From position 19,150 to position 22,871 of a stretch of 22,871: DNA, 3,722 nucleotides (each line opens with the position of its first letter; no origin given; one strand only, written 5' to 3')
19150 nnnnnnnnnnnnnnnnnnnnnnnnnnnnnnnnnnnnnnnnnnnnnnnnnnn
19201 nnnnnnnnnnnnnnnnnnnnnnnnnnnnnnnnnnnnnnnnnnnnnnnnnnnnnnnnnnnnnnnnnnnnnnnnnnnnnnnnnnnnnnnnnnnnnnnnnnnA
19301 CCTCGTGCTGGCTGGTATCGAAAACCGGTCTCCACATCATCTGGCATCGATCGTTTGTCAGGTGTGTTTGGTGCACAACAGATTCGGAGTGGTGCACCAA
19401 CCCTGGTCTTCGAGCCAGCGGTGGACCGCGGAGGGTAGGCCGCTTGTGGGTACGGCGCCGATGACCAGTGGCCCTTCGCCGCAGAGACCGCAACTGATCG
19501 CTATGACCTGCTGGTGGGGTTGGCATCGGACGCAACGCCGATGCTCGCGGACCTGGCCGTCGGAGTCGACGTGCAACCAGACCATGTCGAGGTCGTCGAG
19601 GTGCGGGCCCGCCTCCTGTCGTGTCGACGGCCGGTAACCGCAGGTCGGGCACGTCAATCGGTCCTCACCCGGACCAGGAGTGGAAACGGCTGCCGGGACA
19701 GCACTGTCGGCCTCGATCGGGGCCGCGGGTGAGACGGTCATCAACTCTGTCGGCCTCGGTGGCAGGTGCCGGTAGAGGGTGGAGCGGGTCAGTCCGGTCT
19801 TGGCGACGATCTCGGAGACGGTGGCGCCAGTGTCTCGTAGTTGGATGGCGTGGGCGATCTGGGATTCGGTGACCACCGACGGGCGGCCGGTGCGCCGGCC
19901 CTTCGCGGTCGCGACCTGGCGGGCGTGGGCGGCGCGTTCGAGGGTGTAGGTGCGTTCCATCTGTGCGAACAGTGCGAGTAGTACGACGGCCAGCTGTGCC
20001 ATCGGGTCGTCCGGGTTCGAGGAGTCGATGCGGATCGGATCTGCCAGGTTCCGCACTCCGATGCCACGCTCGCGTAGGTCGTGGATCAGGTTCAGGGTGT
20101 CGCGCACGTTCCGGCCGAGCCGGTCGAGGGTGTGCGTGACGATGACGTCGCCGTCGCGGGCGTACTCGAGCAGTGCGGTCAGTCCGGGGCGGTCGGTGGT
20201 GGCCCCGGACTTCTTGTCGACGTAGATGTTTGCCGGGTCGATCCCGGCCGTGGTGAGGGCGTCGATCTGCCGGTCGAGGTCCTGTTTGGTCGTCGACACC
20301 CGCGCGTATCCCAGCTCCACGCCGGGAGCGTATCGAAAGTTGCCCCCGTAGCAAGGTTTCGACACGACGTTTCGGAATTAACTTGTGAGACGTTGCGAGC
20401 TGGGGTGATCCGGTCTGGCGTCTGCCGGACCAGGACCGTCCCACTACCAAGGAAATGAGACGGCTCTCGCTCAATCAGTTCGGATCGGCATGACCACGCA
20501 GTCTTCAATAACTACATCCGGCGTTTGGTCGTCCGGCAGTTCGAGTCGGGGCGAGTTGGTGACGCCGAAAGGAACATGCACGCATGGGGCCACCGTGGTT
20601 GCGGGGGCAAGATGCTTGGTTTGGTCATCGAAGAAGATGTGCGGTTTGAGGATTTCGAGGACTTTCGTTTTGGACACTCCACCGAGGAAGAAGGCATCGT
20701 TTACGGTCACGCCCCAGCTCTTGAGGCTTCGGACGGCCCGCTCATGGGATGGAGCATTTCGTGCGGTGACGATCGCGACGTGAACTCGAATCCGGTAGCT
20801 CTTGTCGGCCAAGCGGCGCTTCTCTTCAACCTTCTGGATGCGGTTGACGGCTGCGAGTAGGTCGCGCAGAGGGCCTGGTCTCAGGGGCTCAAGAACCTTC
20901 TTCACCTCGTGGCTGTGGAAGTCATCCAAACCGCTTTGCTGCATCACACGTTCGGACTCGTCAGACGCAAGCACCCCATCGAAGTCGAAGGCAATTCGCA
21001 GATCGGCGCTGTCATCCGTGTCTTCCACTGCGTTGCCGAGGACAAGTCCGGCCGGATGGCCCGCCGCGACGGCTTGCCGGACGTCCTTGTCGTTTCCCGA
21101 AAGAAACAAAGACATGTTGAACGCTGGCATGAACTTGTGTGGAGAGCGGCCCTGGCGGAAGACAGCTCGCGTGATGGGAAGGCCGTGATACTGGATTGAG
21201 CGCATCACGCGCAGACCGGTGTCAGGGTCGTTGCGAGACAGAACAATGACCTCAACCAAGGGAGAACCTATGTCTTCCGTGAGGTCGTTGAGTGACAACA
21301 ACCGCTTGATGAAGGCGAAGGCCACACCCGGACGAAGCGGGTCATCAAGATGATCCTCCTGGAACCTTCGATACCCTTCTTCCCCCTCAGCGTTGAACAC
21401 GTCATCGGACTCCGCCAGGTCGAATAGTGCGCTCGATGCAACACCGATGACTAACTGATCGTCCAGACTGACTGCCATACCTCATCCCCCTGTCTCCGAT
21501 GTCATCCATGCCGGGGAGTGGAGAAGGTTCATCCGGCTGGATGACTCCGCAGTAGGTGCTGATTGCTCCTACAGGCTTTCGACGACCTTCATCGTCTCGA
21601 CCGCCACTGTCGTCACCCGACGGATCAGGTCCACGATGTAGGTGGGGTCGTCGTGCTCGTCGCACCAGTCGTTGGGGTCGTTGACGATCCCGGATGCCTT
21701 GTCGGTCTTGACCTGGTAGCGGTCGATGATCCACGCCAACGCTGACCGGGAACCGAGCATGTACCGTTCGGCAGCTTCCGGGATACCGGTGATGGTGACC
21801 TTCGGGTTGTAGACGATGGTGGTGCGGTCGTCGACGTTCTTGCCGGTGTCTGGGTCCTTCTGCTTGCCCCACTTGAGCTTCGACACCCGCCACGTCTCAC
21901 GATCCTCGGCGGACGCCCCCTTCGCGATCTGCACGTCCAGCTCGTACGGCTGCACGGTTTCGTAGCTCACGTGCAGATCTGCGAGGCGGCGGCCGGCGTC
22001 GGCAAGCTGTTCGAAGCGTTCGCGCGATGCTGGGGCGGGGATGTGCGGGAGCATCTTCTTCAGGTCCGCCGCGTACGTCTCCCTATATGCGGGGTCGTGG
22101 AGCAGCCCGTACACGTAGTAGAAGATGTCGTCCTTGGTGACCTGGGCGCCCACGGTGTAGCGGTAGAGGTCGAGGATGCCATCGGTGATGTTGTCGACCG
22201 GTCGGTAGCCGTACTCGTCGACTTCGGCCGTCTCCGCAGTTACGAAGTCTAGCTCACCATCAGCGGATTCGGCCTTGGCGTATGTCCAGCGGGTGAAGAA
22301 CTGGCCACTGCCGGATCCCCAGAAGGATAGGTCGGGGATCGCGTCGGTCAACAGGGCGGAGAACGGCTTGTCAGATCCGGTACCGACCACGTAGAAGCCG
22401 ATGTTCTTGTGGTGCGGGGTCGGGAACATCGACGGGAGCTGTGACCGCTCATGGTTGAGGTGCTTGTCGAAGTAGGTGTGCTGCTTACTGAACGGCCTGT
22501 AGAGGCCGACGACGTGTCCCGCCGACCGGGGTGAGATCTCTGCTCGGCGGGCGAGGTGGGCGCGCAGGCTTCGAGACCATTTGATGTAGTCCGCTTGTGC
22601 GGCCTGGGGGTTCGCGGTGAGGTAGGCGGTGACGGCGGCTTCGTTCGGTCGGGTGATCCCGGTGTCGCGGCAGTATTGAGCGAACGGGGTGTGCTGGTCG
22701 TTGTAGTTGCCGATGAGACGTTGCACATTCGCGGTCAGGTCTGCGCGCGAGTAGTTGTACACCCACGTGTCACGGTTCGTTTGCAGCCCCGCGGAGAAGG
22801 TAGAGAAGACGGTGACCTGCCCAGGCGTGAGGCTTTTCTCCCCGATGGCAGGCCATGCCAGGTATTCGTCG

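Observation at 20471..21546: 5'-nucleotidase-family gene immediately downstream of the restriction gene, separated by a hairpin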

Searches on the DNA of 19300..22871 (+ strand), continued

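Call 105: search_dna_similar(query=L107:1-10403:+, collection=ecoli_genomes, mode=near, max_rows=60, rows=best)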
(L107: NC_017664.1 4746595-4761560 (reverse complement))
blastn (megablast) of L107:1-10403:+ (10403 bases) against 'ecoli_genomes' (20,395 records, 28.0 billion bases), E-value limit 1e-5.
Records with a match: 2742; places in all: 3090; records where one place covers at least 80% of the query: 17.
Genomes with a match: 2737 of 5426; with a place that covers at least 80% of the query: 17. Places per genome that has any: lowest 1, median 1, highest 3. On chromosomes: 3081 places; on plasmids: 9.
Best place of each record, by identity: >=99% 21; 95-99% 641; 90-95% 490; 80-90% 964; 60-80% 626.
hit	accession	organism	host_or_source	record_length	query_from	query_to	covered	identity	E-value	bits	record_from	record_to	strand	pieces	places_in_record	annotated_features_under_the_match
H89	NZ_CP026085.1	Escherichia coli strain DH5alpha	-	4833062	1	10403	100%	100.0%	0e+0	19211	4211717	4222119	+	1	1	DEAD/DEAH box helicase family protein | hypothetical protein (x2) | type I restriction-modification system subunit M | tyrosine-type recombinase/integrase | restriction endonuclease subunit S | and 2 other names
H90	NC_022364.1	Escherichia coli LY180 strain LY180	-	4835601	1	10403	100%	100.0%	0e+0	19211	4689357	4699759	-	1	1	DEAD/DEAH box helicase family protein | hypothetical protein (x2) | type I restriction-modification system subunit M | tyrosine-type recombinase/integrase | restriction endonuclease subunit S | and 2 other names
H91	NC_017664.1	Escherichia coli W strain W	-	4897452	1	10403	100%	100.0%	0e+0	19211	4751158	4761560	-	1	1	DEAD/DEAH box helicase family protein | hypothetical protein (x2) | type I restriction-modification system subunit M | tyrosine-type recombinase/integrase | restriction endonuclease subunit S | and 2 other names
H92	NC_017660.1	Escherichia coli KO11FL strain KO11FL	-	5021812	1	10403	100%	100.0%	0e+0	19211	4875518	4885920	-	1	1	DEAD/DEAH box helicase family protein | hypothetical protein (x2) | type I restriction-modification system subunit M | tyrosine-type recombinase/integrase | restriction endonuclease subunit S | and 2 other names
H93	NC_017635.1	Escherichia coli W strain W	-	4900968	1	10403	100%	100.0%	0e+0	19211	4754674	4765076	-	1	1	DEAD/DEAH box helicase family protein | hypothetical protein (x2) | type I restriction-modification system subunit M | tyrosine-type recombinase/integrase | restriction endonuclease subunit S | and 2 other names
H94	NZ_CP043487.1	Escherichia coli strain AQ15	missing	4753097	1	10403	100%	100.0%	0e+0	19211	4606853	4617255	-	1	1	DEAD/DEAH box helicase family protein | hypothetical protein (x2) | type I restriction-modification system subunit M | tyrosine-type recombinase/integrase | restriction endonuclease subunit S | and 2 other names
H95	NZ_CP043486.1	Escherichia coli strain SL112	missing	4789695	1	10403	100%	100.0%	0e+0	19211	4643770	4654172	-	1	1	DEAD/DEAH box helicase family protein | hypothetical protein (x2) | type I restriction-modification system subunit M | tyrosine-type recombinase/integrase | restriction endonuclease subunit S | and 2 other names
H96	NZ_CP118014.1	Escherichia coli strain B-766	Homo sapiens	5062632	1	10403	100%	100.0%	0e+0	19211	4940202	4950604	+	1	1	DEAD/DEAH box helicase family protein | hypothetical protein (x2) | type I restriction-modification system subunit M | tyrosine-type recombinase/integrase | restriction endonuclease subunit S | and 2 other names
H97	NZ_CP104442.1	Escherichia coli strain HBUT-L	missing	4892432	1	10403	100%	100.0%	0e+0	19211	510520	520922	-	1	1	DEAD/DEAH box helicase family protein | carbon-nitrogen hydrolase family protein | type I restriction-modification system subunit M | tyrosine-type recombinase/integrase | restriction endonuclease subunit S | and 3 other names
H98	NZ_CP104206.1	Escherichia coli strain hubt-sl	missing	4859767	1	10403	100%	100.0%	0e+0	19211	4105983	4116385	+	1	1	DEAD/DEAH box helicase family protein | carbon-nitrogen hydrolase family protein | type I restriction-modification system subunit M | tyrosine-type recombinase/integrase | restriction endonuclease subunit S | and 3 other names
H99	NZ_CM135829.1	Escherichia coli strain DH5alpha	missing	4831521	1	10403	100%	100.0%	0e+0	19211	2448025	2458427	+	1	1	type I restriction endonuclease subunit R | carbon-nitrogen hydrolase family protein | type I restriction-modification system subunit M | tyrosine-type recombinase/integrase | restriction endonuclease subunit S | and 3 other names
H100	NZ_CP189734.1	Escherichia coli strain EC16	hand (human)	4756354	1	10403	100%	100.0%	0e+0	19200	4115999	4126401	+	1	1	DEAD/DEAH box helicase family protein | hypothetical protein (x2) | type I restriction-modification system subunit M | tyrosine-type recombinase/integrase | restriction endonuclease subunit S | and 2 other names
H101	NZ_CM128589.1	Escherichia coli strain 200177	Homo sapiens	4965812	1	9697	89%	93.9%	0e+0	13951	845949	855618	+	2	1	DEAD/DEAH box helicase family protein | type I restriction-modification system subunit M | restriction endonuclease subunit S | hypothetical protein (x2) | 5'-nucleotidase | and 2 other names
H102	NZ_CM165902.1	Escherichia coli strain N10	Homo sapiens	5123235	1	9320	85%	95.0%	0e+0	13916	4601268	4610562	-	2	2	DEAD/DEAH box helicase family protein | type I restriction-modification system subunit M | carbon-nitrogen hydrolase family protein | restriction endonuclease subunit S | 5'-nucleotidase | and 3 other names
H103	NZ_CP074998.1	Escherichia coli strain 6883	Homo sapiens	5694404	1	9308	85%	95.0%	0e+0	13930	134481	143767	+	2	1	DEAD/DEAH box helicase family protein | type I restriction-modification system subunit M | restriction endonuclease subunit S | 5'-nucleotidase | phosphorothioated DNA-binding restriction endonuclease | and 2 other names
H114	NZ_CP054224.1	Escherichia coli strain EcPF16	Homo sapiens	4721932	1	10079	48%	92.1%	0e+0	7055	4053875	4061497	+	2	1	DEAD/DEAH box helicase family protein | type I restriction-modification system subunit M | SIR2 family protein | restriction endonuclease subunit S | tyrosine-type recombinase/integrase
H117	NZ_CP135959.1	Escherichia coli strain MS1266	Gallus gallus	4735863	1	10403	46%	96.5%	0e+0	7881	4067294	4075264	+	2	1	DEAD/DEAH box helicase family protein | class I SAM-dependent DNA methyltransferase | SIR2 family protein | tyrosine-type recombinase/integrase | restriction endonuclease subunit S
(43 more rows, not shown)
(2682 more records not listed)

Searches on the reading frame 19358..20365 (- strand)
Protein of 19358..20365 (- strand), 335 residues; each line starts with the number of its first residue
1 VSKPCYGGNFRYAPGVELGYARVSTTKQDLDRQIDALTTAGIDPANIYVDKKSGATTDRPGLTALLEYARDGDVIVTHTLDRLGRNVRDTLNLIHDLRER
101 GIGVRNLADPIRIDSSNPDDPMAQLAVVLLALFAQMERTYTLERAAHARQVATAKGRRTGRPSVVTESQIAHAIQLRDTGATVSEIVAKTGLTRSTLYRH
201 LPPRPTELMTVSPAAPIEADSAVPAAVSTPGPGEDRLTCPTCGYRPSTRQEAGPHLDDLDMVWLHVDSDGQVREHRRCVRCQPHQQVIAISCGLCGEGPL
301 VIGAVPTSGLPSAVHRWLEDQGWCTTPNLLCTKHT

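Call 11: search_protein_families(library=pfam, proteins=[window:19358-20365:-], max_evalue=0.01)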
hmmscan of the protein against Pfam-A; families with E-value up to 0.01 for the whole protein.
window:19358-20365:- (335 aa): 9 families
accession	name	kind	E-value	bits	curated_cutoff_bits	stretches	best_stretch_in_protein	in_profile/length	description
PF00239.26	Resolvase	-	4.2e-36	124.7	23.3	1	19-157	3-144/145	Resolvase, N terminal domain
PF02796.21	HTH_7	-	4.3e-09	36.8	23.8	1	160-202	1-43/45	Helix-turn-helix domain of resolvase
PF13384.12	HTH_23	-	1.3e-05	25.3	24.6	1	166-199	3-36/50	Homeodomain-like domain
PF09339.16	HTH_IclR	-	0.00019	21.6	22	1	177-201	15-39/52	IclR helix-turn-helix domain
PF13551.12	HTH_29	-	0.00056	20.4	28.1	1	171-201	2-33/64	Winged helix-turn helix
PF12840.13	HTH_20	-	0.0017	18.7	27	0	176-201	13-39/51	Helix-turn-helix domain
PF01022.26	HTH_5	-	0.0019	18.5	22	1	176-201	11-36/47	Bacterial regulatory protein, arsR family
PF13518.12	HTH_28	-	0.006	17.1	25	0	173-200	5-32/52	Helix-turn-helix domain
PF00440.29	TetR_N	-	0.0072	16.5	24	0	181-200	17-36/47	Bacterial regulatory proteins, tetR family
